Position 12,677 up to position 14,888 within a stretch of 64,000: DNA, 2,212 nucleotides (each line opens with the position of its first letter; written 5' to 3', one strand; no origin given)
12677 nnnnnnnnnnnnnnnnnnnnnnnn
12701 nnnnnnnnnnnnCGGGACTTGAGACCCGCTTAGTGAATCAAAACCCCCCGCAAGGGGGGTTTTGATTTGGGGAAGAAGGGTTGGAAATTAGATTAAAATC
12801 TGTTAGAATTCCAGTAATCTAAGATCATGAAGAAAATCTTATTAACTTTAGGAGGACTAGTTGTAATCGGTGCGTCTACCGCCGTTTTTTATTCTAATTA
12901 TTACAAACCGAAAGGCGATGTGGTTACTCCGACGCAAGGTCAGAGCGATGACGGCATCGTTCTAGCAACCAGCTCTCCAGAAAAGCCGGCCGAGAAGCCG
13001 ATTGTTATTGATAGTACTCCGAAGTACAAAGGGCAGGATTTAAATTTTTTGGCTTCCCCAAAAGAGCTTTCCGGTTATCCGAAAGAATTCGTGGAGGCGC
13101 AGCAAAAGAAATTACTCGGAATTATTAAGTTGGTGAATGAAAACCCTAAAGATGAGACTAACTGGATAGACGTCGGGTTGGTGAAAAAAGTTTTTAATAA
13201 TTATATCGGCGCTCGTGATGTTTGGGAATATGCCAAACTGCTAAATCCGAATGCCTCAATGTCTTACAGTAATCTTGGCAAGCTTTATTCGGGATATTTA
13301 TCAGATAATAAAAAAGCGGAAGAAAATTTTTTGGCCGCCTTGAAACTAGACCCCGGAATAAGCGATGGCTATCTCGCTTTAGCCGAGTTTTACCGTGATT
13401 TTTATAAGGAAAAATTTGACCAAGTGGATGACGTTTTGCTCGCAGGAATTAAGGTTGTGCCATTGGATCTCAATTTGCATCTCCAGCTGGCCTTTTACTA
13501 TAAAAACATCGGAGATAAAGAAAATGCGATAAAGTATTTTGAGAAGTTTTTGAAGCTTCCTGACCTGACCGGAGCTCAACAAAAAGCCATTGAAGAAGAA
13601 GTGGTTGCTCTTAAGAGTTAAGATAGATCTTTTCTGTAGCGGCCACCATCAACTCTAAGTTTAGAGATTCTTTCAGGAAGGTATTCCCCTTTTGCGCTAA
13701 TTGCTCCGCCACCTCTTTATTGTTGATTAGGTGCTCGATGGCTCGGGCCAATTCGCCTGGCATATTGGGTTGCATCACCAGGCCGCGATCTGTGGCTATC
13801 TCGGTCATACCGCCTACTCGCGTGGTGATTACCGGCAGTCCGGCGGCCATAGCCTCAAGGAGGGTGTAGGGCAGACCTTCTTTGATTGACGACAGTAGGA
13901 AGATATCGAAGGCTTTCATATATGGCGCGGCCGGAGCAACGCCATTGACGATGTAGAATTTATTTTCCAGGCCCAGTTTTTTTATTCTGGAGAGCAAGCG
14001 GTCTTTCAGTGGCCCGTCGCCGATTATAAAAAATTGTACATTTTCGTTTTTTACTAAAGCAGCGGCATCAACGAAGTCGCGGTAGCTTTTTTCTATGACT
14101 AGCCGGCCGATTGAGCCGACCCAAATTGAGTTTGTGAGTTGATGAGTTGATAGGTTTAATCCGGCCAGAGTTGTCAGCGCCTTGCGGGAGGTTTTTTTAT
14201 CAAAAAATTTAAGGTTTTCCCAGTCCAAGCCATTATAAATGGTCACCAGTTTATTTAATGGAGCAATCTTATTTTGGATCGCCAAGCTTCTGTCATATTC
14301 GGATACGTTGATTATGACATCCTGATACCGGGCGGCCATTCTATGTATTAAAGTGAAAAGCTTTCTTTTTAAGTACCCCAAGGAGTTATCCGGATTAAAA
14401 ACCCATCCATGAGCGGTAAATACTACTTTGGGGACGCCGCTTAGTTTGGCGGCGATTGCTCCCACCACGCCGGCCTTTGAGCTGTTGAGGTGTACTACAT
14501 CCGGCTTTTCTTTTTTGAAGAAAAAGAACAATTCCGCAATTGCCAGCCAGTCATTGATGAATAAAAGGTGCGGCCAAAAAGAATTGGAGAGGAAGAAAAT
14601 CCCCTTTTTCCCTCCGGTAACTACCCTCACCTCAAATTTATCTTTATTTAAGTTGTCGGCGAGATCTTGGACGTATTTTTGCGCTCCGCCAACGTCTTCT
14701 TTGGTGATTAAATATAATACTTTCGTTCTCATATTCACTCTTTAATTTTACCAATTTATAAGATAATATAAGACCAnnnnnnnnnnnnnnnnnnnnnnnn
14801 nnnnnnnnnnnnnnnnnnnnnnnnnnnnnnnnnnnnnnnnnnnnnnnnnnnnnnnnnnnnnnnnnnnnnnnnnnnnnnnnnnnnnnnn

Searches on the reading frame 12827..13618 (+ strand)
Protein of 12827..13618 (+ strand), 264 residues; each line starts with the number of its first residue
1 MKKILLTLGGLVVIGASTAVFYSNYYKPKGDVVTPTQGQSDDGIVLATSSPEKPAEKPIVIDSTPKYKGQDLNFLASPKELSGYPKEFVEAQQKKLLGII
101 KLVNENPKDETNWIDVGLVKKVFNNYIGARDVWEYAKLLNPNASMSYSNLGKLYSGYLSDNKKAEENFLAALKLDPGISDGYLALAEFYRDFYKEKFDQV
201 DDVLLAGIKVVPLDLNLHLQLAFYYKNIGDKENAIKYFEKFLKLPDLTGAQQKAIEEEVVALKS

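Call 48: search_protein_families(library=pfam, proteins=[window:12827-13618:+], max_evalue=0.001)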
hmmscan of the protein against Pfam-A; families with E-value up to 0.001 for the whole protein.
window:12827-13618:+ (264 aa): 6 families
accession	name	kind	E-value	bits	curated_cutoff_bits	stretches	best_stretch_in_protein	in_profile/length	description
PF13181.12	TPR_8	-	1.8e-09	37.4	25.7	1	217-244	3-30/34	Tetratricopeptide repeat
PF13431.12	TPR_17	-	3.5e-08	33.5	24.4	0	168-190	2-24/34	Tetratricopeptide repeat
PF07719.23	TPR_2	-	1e-06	28.8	27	0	217-244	3-30/34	Tetratricopeptide repeat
PF23914.1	TPR_CcmH_CycH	-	7.9e-06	26.2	42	0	157-244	62-150/158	Cytochrome c-type biogenesis protein H TPR domain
PF13428.12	TPR_14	-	2.6e-05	24.9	23.5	0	216-247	2-34/44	Tetratricopeptide repeat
PF13424.12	TPR_12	-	0.00047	20.7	30.1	0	129-174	29-74/77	Tetratricopeptide repeat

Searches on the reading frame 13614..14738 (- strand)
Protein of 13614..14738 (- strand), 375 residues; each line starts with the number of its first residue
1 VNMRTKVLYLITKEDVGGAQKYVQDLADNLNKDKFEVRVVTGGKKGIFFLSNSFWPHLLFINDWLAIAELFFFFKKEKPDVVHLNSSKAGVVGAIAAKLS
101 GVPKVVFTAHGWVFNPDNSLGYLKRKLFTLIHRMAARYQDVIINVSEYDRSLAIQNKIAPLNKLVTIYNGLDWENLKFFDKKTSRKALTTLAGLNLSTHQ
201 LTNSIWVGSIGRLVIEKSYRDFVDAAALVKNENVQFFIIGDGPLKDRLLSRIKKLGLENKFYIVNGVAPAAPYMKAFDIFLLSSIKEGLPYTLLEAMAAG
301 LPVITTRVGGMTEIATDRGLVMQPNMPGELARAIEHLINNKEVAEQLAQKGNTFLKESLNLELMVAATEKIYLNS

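Call 48: search_protein_families(library=pfam, proteins=[window:13614-14738:-], max_evalue=0.001)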
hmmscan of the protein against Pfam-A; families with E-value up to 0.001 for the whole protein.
window:13614-14738:- (375 aa): 7 families
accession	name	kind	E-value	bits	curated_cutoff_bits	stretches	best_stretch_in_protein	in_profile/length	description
PF00534.26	Glycos_transf_1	-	1e-31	110.2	26.4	1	206-351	17-169/172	Glycosyl transferases group 1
PF13692.12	Glyco_trans_1_4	-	9.2e-31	107.4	27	1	207-340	4-142/142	Glycosyl transferases group 1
PF13439.12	Glyco_transf_4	-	1e-22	81.4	28.5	1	16-172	1-167/170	Glycosyltransferase Family 4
PF13579.12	Glyco_trans_4_4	-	9.5e-18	65.5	29.7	1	17-170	1-158/158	Glycosyl transferase 4-like domain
PF13477.12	Glyco_trans_4_2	-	2.5e-10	41.1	23.4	1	20-137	10-130/139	Glycosyl transferase 4-like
PF13524.12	Glyco_trans_1_2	-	7.9e-06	26.3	25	1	270-354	40-128/144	Glycosyl transferase-like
PF19810.5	HFX_2341_N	-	0.00031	21.6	30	0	3-40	21-60/120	HFX_2341-like, N-terminal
